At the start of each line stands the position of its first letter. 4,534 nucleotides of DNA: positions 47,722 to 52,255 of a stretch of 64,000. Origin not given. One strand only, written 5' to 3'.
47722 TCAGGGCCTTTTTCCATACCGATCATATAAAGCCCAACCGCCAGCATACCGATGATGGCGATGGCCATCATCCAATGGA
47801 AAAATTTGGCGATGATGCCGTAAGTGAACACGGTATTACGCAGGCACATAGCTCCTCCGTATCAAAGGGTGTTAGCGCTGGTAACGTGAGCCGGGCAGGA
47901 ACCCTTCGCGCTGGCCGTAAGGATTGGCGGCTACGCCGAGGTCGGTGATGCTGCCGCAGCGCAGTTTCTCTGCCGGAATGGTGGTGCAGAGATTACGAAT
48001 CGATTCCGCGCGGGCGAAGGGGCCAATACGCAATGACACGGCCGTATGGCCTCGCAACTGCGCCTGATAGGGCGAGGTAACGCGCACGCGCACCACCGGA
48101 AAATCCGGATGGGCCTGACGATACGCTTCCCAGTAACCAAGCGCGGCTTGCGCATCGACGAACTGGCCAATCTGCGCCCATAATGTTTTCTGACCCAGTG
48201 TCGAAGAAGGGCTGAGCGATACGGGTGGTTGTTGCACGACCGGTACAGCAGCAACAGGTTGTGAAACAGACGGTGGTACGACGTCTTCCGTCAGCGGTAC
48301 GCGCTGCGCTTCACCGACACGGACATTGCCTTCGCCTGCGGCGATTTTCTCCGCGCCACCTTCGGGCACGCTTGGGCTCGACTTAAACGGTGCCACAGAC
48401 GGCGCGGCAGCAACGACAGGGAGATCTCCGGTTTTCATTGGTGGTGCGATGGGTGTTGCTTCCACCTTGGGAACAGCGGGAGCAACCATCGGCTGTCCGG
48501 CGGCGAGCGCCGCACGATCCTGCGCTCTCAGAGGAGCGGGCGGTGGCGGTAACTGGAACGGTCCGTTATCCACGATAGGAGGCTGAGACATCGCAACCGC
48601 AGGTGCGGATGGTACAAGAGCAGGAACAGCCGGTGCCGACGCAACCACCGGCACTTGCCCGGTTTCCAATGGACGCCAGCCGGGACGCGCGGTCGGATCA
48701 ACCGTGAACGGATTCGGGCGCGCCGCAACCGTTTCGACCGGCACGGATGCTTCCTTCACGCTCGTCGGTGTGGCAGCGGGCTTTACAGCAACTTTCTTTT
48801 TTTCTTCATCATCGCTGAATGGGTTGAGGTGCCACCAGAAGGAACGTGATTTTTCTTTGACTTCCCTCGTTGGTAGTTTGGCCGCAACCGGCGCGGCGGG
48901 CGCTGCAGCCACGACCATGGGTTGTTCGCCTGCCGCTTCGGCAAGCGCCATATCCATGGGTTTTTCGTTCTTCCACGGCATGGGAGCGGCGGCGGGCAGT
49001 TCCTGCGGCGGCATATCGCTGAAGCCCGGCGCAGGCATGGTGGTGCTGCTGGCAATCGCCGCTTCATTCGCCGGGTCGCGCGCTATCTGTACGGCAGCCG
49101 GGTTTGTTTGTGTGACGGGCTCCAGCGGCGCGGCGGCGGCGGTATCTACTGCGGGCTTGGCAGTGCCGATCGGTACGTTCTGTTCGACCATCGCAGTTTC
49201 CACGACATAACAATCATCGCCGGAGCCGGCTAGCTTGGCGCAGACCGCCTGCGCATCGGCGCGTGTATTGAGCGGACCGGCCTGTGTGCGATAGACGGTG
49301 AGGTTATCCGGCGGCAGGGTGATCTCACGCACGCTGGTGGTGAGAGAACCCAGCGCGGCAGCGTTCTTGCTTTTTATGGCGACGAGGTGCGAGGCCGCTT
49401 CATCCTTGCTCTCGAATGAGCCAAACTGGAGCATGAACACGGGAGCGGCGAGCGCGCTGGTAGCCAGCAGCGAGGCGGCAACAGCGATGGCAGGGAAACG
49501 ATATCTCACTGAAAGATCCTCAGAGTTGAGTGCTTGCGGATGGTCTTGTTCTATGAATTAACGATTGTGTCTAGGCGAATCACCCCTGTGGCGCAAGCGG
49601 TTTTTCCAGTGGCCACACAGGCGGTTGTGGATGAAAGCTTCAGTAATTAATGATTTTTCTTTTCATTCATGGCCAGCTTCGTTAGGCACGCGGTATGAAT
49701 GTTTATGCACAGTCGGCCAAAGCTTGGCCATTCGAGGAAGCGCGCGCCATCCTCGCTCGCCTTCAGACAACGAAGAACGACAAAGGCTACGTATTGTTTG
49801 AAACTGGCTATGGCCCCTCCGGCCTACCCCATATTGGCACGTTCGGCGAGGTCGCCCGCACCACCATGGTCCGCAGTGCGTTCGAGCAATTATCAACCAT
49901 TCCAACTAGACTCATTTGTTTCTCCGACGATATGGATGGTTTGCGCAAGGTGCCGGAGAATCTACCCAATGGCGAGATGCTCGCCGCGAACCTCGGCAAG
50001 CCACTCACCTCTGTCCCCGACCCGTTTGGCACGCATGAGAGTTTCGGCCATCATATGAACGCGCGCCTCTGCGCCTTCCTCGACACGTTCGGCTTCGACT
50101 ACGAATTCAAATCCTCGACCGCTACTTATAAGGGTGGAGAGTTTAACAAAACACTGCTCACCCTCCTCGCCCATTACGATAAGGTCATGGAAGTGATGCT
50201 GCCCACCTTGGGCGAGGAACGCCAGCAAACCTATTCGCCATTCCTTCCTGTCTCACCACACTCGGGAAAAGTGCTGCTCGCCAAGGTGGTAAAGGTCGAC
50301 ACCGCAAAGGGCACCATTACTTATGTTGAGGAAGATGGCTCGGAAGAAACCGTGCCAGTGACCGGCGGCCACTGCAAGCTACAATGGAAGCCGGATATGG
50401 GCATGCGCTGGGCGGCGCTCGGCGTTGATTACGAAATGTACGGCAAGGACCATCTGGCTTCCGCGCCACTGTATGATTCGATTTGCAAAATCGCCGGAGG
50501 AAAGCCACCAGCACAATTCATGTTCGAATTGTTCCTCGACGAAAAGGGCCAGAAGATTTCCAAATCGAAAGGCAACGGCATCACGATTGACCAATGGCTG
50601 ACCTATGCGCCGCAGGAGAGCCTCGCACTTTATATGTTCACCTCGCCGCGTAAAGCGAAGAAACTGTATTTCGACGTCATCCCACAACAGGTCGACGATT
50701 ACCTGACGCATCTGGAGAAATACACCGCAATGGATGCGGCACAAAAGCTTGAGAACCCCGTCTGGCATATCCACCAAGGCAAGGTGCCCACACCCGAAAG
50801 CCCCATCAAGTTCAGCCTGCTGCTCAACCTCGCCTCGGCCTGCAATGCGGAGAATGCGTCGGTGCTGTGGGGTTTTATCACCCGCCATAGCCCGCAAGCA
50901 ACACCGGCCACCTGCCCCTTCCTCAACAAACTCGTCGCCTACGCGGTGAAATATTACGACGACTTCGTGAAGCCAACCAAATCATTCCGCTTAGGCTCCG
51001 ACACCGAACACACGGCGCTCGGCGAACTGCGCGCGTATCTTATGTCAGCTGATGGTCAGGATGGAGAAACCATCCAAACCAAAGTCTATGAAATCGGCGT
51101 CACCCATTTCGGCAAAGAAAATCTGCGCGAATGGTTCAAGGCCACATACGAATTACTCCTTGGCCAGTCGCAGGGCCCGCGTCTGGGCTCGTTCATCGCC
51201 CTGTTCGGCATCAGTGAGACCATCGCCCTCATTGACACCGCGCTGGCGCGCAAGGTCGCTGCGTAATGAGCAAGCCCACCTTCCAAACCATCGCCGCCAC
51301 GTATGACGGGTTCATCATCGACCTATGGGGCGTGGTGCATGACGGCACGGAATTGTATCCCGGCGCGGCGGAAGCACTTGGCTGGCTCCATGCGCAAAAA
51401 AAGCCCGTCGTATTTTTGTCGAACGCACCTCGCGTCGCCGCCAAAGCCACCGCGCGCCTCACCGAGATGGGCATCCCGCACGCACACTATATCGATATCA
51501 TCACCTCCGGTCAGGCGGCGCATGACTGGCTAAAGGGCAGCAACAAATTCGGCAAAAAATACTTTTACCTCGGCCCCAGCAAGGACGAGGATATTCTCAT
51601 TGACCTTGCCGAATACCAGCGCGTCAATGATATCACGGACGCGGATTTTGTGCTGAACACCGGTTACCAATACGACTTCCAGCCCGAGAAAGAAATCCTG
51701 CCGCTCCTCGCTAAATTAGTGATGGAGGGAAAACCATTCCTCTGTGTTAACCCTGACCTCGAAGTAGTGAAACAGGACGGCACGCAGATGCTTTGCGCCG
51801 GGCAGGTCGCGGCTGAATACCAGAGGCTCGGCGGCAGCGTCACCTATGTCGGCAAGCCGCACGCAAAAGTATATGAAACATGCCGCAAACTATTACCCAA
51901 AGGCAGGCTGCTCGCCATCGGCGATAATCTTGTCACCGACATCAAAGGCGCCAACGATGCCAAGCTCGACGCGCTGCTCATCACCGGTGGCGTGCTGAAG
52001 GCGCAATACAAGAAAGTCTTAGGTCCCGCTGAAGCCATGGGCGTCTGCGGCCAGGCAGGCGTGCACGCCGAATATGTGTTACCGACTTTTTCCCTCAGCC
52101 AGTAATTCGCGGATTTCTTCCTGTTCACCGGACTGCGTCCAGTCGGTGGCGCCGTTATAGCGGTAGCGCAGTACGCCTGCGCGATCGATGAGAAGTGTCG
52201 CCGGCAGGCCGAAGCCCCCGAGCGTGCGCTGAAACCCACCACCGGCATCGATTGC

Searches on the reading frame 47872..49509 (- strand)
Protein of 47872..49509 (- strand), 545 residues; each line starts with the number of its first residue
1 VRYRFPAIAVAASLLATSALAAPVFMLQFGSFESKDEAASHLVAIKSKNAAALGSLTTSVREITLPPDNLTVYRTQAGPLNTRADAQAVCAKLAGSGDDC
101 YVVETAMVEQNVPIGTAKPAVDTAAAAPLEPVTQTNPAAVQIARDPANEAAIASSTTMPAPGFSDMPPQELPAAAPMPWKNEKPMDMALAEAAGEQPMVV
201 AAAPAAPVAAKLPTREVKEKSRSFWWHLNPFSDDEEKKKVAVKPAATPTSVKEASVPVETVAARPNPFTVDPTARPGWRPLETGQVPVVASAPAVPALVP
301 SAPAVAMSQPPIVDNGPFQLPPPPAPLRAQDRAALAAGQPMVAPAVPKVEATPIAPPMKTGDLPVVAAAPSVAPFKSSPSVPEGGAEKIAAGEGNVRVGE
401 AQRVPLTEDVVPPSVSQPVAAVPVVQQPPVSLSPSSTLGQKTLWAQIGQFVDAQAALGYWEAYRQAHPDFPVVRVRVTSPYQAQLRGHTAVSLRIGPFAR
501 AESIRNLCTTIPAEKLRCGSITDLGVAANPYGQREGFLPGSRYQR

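Call 30: search_protein_families(library=pfam, proteins=[window:47872-49509:-], max_evalue=0.001)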
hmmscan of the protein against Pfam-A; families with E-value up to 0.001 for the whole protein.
window:47872-49509:- (545 aa): 1 family
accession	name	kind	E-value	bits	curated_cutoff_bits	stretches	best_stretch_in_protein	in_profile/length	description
PF05036.18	SPOR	-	8.5e-15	55.3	21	2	24-103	4-75/76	SPOR domain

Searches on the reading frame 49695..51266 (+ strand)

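Call 30: search_protein_families(library=pfam, proteins=[window:49695-51266:+], max_evalue=0.001)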
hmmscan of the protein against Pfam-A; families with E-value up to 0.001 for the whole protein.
window:49695-51266:+ (523 aa): 1 family
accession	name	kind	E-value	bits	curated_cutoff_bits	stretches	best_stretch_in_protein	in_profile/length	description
PF01921.24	tRNA-synt_1f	-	3.3e-132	441.2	27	1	9-362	1-359/360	tRNA synthetases class I (K)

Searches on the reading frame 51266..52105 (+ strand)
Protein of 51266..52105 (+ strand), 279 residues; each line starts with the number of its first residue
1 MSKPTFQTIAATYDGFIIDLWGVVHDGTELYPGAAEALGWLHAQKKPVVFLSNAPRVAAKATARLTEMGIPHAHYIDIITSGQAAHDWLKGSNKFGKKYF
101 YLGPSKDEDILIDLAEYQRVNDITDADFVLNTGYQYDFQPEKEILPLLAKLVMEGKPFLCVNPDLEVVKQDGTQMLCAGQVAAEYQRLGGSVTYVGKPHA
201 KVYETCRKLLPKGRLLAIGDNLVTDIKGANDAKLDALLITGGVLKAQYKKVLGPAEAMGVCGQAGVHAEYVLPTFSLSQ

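Call 30: search_protein_families(library=pfam, proteins=[window:51266-52105:+], max_evalue=0.001)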
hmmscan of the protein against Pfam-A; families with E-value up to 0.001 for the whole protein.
window:51266-52105:+ (279 aa): 3 families
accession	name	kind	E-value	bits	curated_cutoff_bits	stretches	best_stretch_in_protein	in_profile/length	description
PF13344.12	Hydrolase_6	-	6.4e-21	74.7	27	1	16-111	1-95/101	Haloacid dehalogenase-like hydrolase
PF00702.32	Hydrolase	-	2.8e-11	44.6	26.4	1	23-79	90-148/191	haloacid dehalogenase-like hydrolase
PF13242.12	Hydrolase_like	-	2.7e-09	37.2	22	1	195-246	2-55/75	HAD-hyrolase-like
